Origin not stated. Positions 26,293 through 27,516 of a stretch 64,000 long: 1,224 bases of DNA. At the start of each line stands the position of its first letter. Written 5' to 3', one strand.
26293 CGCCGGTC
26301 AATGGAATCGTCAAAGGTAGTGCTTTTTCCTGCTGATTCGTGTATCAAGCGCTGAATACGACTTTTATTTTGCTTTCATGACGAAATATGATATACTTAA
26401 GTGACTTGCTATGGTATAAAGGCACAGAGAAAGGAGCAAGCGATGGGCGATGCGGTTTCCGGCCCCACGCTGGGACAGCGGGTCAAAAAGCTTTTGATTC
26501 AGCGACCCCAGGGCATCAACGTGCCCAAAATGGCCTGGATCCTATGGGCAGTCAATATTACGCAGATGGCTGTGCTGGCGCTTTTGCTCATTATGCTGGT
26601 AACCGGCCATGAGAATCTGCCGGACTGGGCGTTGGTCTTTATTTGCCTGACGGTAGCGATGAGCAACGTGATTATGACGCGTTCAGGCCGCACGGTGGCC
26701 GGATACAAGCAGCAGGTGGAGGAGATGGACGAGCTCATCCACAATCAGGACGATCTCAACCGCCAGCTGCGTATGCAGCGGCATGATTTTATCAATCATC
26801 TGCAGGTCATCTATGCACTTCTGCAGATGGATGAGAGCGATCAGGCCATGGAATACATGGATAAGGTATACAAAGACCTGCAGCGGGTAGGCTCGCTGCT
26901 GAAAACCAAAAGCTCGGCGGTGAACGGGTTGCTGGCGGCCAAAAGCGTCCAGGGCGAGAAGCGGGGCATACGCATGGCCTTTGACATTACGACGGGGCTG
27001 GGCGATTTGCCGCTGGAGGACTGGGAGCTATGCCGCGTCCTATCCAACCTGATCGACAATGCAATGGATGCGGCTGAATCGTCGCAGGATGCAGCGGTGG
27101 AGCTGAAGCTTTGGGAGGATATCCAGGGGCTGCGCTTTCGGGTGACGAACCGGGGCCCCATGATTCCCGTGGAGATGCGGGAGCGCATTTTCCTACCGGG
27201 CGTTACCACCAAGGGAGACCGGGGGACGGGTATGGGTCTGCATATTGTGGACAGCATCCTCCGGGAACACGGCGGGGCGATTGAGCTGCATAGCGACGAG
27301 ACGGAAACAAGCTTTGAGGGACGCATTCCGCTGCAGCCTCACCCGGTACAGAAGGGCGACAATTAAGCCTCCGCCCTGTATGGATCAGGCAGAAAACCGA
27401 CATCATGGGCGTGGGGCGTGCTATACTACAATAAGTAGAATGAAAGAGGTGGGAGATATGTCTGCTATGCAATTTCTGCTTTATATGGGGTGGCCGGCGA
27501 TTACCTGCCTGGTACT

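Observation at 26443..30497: LytTR two-component pair whose kinase and regulator genes bracket the NfeD-FloA (flotillin) module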

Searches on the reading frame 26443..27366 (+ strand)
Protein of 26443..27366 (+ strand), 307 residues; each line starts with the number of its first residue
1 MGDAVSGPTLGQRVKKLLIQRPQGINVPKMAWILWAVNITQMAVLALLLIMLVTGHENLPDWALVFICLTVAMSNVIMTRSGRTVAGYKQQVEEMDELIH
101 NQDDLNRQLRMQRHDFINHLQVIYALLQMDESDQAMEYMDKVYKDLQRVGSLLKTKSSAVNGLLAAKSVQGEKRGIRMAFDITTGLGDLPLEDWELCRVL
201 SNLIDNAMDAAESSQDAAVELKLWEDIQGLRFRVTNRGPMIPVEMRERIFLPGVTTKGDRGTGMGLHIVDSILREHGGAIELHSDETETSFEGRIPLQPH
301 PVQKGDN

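Call 3: search_protein_families(library=pfam, proteins=[window:26443-27366:+], max_evalue=0.01)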
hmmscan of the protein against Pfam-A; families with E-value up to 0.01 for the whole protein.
window:26443-27366:+ (307 aa): 4 families
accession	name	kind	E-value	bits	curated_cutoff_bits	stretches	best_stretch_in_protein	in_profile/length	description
PF02518.31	HATPase_c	-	1.2e-18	68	26.4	1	196-298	6-110/111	Histidine kinase-, DNA gyrase B-, and HSP90-like ATPase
PF14689.11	SPOB_a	-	4.2e-18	65.1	28.1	1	98-154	5-61/62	Sensor_kinase_SpoOB-type, alpha-helical domain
PF14501.12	HATPase_c_5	-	1.1e-10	41.7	22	1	192-288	2-94/102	GHKL domain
PF13581.12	HATPase_c_2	-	0.0029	18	27.4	1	201-276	37-112/127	Histidine kinase-like ATPase domain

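Call 5: find_homologous_proteins(query=window:26443-27366:+, max_evalue=0.00001)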
Query window:26443-27366:+ (307 aa): 111 proteins with E <= 0.00001 among 1126 candidates.
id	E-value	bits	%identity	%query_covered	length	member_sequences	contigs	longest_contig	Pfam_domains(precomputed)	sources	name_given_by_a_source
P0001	5.9e-200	681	99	100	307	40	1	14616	PF14689.12,PF02518.32,PF14501.13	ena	-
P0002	8.6e-159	546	83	100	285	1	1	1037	PF02518.32,PF14501.13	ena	-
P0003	6.4e-147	507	96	79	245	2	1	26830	PF14689.12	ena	-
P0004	3.6e-132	458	71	96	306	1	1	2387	PF14689.12,PF02518.32,PF14501.13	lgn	-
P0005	3.1e-130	452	70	96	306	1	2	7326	PF14689.12,PF02518.32,PF14501.13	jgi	-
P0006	3.7e-128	445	71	93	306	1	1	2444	PF14689.12,PF02518.32,PF14501.13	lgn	-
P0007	2.7e-122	426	68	93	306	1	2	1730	PF14689.12,PF02518.32,PF14501.13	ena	-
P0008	4.9e-122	425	66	95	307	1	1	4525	PF14689.12,PF02518.32,PF14501.13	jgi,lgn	jgi:two-component system sensor histidine kinase AgrC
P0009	1.3e-118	414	67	92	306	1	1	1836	PF14689.12,PF02518.32,PF14501.13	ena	-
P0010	1.1e-93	332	54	94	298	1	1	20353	PF14689.12,PF02518.32,PF14501.13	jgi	-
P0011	2.4e-91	324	90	53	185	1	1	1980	PF14689.12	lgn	-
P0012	3.1e-88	314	53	93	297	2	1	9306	PF14689.12,PF13581.13,PF02518.32,PF14501.13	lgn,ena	-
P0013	2.3e-77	278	48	92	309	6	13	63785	PF14689.12,PF02518.32,PF14501.13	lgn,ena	-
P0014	3.2e-75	271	47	86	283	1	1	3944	PF14689.12,PF02518.32,PF14501.13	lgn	-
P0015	4.4e-75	271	45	93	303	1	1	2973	PF14689.12,PF02518.32,PF14501.13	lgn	-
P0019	6.4e-69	251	44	85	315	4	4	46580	PF14689.12,PF02518.32,PF14501.13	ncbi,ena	-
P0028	7.8e-59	218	41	89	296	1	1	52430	PF14689.12,PF02518.32,PF14501.13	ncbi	ncbi:MAG: ATP-binding protein [Eubacteriales bacterium]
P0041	2.7e-56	209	43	89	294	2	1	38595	PF14689.12,PF02518.32,PF14501.13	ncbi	-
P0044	4.2e-56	209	41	89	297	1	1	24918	PF14689.12,PF02518.32,PF14501.13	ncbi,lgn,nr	ncbi:MAG: Spo0B domain-containing protein [Clostridia bacterium]|nr:Spo0B domain-containing protein 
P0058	2.9e-54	203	39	89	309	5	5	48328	PF14689.12,PF02518.32,PF14501.13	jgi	-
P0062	1.0e-52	197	39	93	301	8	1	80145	PF14689.12,PF02518.32,PF14501.13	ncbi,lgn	-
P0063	4.6e-52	195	43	76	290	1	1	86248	PF14689.12,PF02518.32,PF14501.13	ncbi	-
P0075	9.6e-47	178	43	68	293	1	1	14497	PF14689.12,PF02518.32,PF14501.13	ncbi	-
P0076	1.4e-45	174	42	72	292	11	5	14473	PF14689.12,PF02518.32,PF14501.13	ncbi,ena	-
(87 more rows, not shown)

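Call 7: find_encoding_contigs(protein=P0013, flank=7000, max_places=2)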
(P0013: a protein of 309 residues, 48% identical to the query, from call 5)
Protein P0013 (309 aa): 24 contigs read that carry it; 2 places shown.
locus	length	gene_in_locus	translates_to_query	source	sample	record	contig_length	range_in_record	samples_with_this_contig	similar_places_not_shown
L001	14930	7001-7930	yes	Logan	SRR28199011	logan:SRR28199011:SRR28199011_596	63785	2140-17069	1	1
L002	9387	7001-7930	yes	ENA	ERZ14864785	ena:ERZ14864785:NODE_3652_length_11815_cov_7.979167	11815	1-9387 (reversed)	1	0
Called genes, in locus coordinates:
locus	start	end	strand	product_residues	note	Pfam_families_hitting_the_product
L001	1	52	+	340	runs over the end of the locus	PF01032:FecCD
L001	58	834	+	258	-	PF13476:AAA_23 (faint), PF00005:ABC_tran, PF02463:SMC_N (weak), PF13304:AAA_21 (faint)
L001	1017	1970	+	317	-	PF01699:Na_Ca_ex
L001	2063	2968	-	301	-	PF01636:APH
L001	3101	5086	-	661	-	PF07498:Rho_N (weak), PF07497:Rho_RNA_bind, PF00006:ATP-synt_ab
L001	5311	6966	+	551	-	-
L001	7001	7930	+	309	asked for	PF14689:SPOB_a, PF02518:HATPase_c, PF14501:HATPase_c_5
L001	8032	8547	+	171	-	PF24961:NfeD_membrane, PF01957:NfeD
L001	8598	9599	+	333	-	PF12127:FloA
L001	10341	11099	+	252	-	PF00072:Response_reg, PF04397:LytTR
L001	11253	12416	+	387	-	PF02518:HATPase_c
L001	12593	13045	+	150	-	PF01047:MarR, PF12802:MarR_2, PF13412:HTH_24 (faint), PF22381:Staph_reg_Sar_Rot (weak)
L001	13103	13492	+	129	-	PF01042:Ribonuc_L-PSP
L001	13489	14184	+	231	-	PF07722:Peptidase_C26, PF00117:GATase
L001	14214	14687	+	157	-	PF04266:ASCH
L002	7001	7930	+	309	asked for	PF14689:SPOB_a, PF02518:HATPase_c, PF14501:HATPase_c_5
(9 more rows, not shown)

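Call 8: find_encoding_contigs(protein=P0028, flank=7000, max_places=2)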
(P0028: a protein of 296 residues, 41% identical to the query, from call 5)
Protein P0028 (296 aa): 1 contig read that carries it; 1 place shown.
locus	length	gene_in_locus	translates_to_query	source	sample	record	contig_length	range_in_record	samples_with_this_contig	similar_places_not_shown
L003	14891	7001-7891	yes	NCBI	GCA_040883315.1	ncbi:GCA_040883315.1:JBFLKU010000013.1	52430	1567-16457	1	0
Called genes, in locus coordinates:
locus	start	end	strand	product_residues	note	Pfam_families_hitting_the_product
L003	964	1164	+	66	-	-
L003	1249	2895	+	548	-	PF00239:Resolvase, PF07508:Recombinase, PF13408:Zn_ribbon_recom, PF14287:DUF4368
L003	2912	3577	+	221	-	-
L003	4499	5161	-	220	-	PF03167:UDG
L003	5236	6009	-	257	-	PF00072:Response_reg, PF08769:Spo0A_C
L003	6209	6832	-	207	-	PF27271:AF_1327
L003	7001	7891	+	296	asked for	PF14689:SPOB_a, PF14501:HATPase_c_5, PF02518:HATPase_c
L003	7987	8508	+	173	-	PF24961:NfeD_membrane, PF01957:NfeD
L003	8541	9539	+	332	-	PF12127:FloA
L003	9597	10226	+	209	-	-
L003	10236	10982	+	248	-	PF00072:Response_reg, PF04397:LytTR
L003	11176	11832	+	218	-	PF12822:ECF_trnsprt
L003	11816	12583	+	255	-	PF03309:Pan_kinase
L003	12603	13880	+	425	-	PF03447:NAD_binding_3, PF00742:Homoserine_dh, PF01842:ACT, PF22629:ACT_AHAS_ss (weak)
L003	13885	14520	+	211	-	PF02607:B12-binding_2, PF02310:B12-binding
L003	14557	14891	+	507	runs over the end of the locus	-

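Call 9: find_encoding_contigs(protein=P0062, flank=7000, max_places=2)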
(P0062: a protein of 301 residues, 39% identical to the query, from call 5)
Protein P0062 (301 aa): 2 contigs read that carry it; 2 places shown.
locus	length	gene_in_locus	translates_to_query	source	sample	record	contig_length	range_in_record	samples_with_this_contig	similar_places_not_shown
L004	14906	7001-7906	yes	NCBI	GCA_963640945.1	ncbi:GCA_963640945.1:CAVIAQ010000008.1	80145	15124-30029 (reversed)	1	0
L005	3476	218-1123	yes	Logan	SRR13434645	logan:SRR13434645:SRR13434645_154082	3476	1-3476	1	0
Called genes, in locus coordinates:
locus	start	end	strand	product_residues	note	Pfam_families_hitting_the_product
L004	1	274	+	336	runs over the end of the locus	PF05343:Peptidase_M42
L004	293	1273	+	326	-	PF04389:Peptidase_M28 (faint), PF05343:Peptidase_M42, PF01546:Peptidase_M20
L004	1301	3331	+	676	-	-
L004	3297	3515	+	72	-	-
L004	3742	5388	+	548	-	PF01764:Lipase_3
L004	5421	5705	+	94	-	PF06961:DUF1294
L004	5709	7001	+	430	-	PF05496:RuvB_N, PF00004:AAA, PF16193:AAA_assoc_2, PF12002:MgsA_C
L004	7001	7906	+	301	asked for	PF14689:SPOB_a, PF02518:HATPase_c, PF14501:HATPase_c_5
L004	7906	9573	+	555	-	PF00703:Glyco_hydro_2 (weak), PF02836:Glyco_hydro_2_C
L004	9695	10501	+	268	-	PF00497:SBP_bac_3, PF12974:Phosphonate-bd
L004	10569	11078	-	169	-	-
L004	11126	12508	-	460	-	PF01595:CNNM, PF00571:CBS, PF03471:CorC_HlyC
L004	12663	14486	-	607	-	-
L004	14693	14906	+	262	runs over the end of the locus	PF00497:SBP_bac_3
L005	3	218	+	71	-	?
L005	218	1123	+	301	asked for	PF14689:SPOB_a, PF02518:HATPase_c, PF14501:HATPase_c_5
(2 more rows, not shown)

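Call 10: find_encoding_contigs(protein=P0019, flank=7000, max_places=2)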
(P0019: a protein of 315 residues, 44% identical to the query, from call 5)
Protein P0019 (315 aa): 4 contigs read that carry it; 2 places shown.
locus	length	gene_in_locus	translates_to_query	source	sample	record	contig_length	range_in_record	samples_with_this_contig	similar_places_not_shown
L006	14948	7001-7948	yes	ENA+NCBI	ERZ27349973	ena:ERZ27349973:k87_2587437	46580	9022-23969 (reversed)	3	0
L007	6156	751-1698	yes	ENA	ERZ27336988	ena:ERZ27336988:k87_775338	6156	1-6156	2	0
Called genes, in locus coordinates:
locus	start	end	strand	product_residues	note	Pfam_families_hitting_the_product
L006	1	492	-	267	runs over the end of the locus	PF01261:AP_endonuc_2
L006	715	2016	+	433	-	PF00501:AMP-binding, PF14535:AMP-binding_C_2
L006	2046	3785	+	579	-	PF01855:POR_N, PF12837:Fer4_6 (faint), PF02775:TPP_enzyme_C, PF12797:Fer4_2 (faint), PF13237:Fer4_10 (faint), PF14697:Fer4_21 (faint), PF00037:Fer4 (weak)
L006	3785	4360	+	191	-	PF01558:POR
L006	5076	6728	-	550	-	PF07497:Rho_RNA_bind, PF00006:ATP-synt_ab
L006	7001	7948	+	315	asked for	PF14689:SPOB_a, PF02518:HATPase_c, PF14501:HATPase_c_5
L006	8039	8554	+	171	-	PF24961:NfeD_membrane, PF01957:NfeD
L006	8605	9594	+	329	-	PF12127:FloA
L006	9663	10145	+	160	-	-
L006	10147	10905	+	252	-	PF00072:Response_reg, PF04397:LytTR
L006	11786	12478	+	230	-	PF00027:cNMP_binding, PF13545:HTH_Crp_2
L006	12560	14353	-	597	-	PF02055:Glyco_hydro_30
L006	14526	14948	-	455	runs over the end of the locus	PF00150:Cellulase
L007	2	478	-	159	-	?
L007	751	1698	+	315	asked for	PF14689:SPOB_a, PF02518:HATPase_c, PF14501:HATPase_c_5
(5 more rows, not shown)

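Call 11: find_encoding_contigs(protein=P0044, flank=7000, max_places=2)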
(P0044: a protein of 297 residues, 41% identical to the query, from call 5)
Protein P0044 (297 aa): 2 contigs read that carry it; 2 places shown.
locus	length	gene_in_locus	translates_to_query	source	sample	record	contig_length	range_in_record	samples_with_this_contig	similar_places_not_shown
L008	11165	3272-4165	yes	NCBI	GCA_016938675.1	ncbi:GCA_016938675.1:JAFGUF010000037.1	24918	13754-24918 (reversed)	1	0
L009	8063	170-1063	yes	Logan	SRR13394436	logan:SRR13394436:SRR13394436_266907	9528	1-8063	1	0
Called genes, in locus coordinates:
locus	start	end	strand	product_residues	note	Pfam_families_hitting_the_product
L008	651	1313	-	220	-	PF03167:UDG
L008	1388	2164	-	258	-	PF00072:Response_reg, PF08769:Spo0A_C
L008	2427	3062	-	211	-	PF27271:AF_1327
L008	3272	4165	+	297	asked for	PF14689:SPOB_a, PF14501:HATPase_c_5, PF02518:HATPase_c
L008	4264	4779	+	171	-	PF24961:NfeD_membrane, PF01957:NfeD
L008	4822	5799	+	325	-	PF12127:FloA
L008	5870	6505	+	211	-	-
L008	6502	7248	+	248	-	PF00072:Response_reg, PF04397:LytTR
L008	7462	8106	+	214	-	PF12822:ECF_trnsprt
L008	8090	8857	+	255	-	PF03309:Pan_kinase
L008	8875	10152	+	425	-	PF03447:NAD_binding_3, PF00742:Homoserine_dh, PF01842:ACT, PF22629:ACT_AHAS_ss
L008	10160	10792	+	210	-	PF02607:B12-binding_2, PF02310:B12-binding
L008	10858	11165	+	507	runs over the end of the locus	PF00684:DnaJ_CXXCXGXG (faint)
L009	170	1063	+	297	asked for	PF14689:SPOB_a, PF14501:HATPase_c_5, PF02518:HATPase_c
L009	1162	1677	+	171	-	PF24961:NfeD_membrane, PF01957:NfeD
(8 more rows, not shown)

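Call 12: find_encoding_contigs(protein=P0063, flank=7000, max_places=2)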
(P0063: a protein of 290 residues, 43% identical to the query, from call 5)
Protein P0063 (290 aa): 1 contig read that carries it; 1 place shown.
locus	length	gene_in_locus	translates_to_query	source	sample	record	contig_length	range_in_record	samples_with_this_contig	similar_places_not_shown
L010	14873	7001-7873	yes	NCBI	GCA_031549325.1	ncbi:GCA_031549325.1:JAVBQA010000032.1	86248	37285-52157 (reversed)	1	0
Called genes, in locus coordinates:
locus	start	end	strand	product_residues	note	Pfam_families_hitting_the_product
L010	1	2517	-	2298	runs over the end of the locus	-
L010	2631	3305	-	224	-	-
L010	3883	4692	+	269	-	PF06347:SH3_4 (faint), PF08239:SH3_3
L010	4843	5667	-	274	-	PF02811:PHP (weak)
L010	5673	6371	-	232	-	PF00596:Aldolase_II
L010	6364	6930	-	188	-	PF02632:BioY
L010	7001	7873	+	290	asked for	PF14689:SPOB_a, PF02518:HATPase_c, PF14501:HATPase_c_5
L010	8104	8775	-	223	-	-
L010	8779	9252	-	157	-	PF01467:CTP_transf_like, PF08218:Citrate_ly_lig (faint)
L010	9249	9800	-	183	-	PF03602:Cons_hypoth95, PF05175:MTS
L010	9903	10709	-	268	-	-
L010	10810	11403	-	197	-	PF01812:5-FTHF_cyc-lig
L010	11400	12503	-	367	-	PF01168:Ala_racemase_N, PF00842:Ala_racemase_C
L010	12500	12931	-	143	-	PF01842:ACT (weak), PF19571:ACT_8, PF22629:ACT_AHAS_ss (faint), PF01842:ACT (weak)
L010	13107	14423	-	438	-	PF00501:AMP-binding, PF14535:AMP-binding_C_2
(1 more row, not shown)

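Call 13: find_encoding_contigs(protein=P0076, flank=7000, max_places=2)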
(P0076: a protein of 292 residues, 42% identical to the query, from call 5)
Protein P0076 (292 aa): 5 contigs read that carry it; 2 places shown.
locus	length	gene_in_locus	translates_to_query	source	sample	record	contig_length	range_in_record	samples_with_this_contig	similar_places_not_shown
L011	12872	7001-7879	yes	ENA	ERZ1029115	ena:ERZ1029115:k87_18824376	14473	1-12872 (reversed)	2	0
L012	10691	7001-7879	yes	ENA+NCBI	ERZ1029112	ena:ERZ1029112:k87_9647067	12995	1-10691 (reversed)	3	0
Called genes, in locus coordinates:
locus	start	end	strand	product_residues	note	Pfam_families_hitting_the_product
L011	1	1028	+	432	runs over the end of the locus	PF00919:UPF0004, PF04055:Radical_SAM, PF01938:TRAM (faint)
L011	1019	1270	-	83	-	PF21645:FakA-like_M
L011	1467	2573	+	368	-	PF03706:LPG_synthase_TM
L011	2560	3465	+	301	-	PF05257:CHAP (faint)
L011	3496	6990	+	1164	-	PF02811:PHP, PF07733:DNA_pol3_alpha, PF17657:DNA_pol3_finger, PF14579:HHH_6, PF01336:tRNA_anti-codon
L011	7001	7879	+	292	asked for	PF14689:SPOB_a, PF02518:HATPase_c, PF14501:HATPase_c_5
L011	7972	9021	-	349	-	PF13527:Acetyltransf_9 (weak), PF00583:Acetyltransf_1, PF13673:Acetyltransf_10 (weak), PF13508:Acetyltransf_7, PF08445:FR47 (faint), PF00583:Acetyltransf_1 (weak), PF13508:Acetyltransf_7 (weak)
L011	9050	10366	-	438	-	PF11638:DnaA_N (weak), PF01695:IstB_IS21, PF00308:Bac_DnaA, PF08299:Bac_DnaA_C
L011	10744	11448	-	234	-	PF00696:AA_kinase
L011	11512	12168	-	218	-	PF00889:EF_TS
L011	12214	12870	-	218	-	?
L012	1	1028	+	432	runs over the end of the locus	PF00919:UPF0004, PF04055:Radical_SAM, PF01938:TRAM (faint)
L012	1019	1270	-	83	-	PF21645:FakA-like_M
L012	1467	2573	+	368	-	PF03706:LPG_synthase_TM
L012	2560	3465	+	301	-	PF05257:CHAP (faint)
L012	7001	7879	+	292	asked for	PF14689:SPOB_a, PF02518:HATPase_c, PF14501:HATPase_c_5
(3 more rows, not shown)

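Call 34: search_protein_families(library=ncbifam, proteins=[window:26443-27366:+], max_evalue=0.001)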
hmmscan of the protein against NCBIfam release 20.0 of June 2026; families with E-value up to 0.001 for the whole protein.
window:26443-27366:+ (307 aa): 61 families (the best 25 are shown)
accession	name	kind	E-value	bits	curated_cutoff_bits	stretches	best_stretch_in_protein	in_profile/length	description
NF008298.1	PRK11086.1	subfamily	1.6e-30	106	520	1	107-299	331-527/529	DcuS/MalK family sensor histidine kinase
NF011627.0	PRK15053.1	equivalog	1.5e-19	70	656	1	105-286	338-527/552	sensor histidine kinase DpiB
NF038334.1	malate_HK_MalK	exception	3.5e-17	62.2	800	1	91-300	315-528/533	malate sensor histidine kinase MalK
NF007688.0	PRK10364.1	equivalog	7e-17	61.3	479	1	170-290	326-443/460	two-component system sensor histidine kinase ZraS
NF008468.0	PRK11360.1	equivalog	1.4e-16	60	646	1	171-287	482-597/616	two-component system sensor histidine kinase AtoS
NF046015.1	HisKinAgrCStaph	equivalog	8.5e-16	58.1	500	1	36-270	145-390/414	quorum-sensing sensor histidine kinase AgrC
TIGR01386.1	cztS_silS_copS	subfamily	6e-15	55.2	292.55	1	193-293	351-454/457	heavy metal sensor histidine kinase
TIGR02916.1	PEP_his_kin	equivalog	1e-14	54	300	1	134-288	519-670/679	XrtA/PEP-CTERM system histidine kinase PrsK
NF008312.0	PRK11100.1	equivalog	4.5e-14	52.1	356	1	160-287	335-463/477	two-component system sensor histidine kinase CreC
NF033091.0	HK_VanS_ACDEFG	equivalog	6.2e-13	48.5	400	1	193-296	187-293/293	vancomycin resistance histidine kinase VanS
TIGR02938.1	nifL_nitrog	equivalog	4.8e-12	45.2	242.45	1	195-288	387-484/494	nitrogen fixation negative regulator NifL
NF007004.0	PRK09467.1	equivalog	1e-11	44.3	415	1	149-286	288-424/440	two-component system sensor histidine kinase EnvZ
NF052574.1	HisKinEspCMyxo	equivalog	1.7e-11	43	1200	1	196-290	531-629/785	serine histidine kinase EspC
NF047497.1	HK_LIC_12097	equivalog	4.8e-11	42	500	1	189-297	258-366/367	LIC_12097 family sensor histidine kinase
NF006800.0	PRK09303.1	equivalog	8.3e-11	41.4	342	1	173-290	250-369/383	histidine kinase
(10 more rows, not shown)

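Call 35: find_encoding_contigs(protein=P0041, flank=6000, max_places=2)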
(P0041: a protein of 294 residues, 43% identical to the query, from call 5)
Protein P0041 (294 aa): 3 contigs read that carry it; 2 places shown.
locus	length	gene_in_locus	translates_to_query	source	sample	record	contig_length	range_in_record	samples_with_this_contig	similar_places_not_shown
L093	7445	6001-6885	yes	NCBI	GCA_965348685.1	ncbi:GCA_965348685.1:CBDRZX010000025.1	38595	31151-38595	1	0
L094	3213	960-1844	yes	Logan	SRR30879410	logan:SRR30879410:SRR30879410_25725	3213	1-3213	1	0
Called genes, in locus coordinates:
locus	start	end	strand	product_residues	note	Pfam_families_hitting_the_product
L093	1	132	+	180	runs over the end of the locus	PF04260:DUF436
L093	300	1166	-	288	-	-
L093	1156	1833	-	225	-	PF01613:Flavin_Reduct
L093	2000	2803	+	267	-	PF00149:Metallophos, PF12850:Metallophos_2 (weak)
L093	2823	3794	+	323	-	PF00583:Acetyltransf_1, PF13673:Acetyltransf_10 (weak), PF13508:Acetyltransf_7 (weak)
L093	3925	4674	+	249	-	PF14512:TM1586_NiRdase, PF00881:Nitroreductase (faint)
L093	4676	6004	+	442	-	PF05496:RuvB_N, PF00004:AAA, PF16193:AAA_assoc_2, PF12002:MgsA_C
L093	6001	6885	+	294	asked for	PF14689:SPOB_a, PF02518:HATPase_c, PF14501:HATPase_c_5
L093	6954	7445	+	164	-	?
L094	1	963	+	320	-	?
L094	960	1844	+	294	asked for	PF14689:SPOB_a, PF02518:HATPase_c, PF14501:HATPase_c_5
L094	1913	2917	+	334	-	PF02608:Bmp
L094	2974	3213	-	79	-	?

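Call 36: find_encoding_contigs(protein=P0075, flank=6000, max_places=2)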
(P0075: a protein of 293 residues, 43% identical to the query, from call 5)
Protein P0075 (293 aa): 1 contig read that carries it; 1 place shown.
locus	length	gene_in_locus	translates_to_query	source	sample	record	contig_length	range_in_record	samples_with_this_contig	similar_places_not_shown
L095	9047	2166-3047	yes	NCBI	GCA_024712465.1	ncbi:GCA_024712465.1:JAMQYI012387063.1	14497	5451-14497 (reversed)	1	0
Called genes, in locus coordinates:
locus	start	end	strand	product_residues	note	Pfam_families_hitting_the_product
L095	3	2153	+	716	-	?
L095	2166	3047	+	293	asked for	PF14689:SPOB_a, PF02518:HATPase_c, PF14501:HATPase_c_5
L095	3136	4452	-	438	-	PF11638:DnaA_N, PF01695:IstB_IS21, PF00308:Bac_DnaA, PF08299:Bac_DnaA_C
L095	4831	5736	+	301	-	PF09992:NAGPA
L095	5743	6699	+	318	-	PF01790:LGT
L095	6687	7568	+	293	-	PF13855:LRR_8 (faint), PF12799:LRR_4 (weak)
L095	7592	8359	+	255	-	PF02633:Creatininase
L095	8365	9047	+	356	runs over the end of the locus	PF05343:Peptidase_M42, PF01546:Peptidase_M20 (weak)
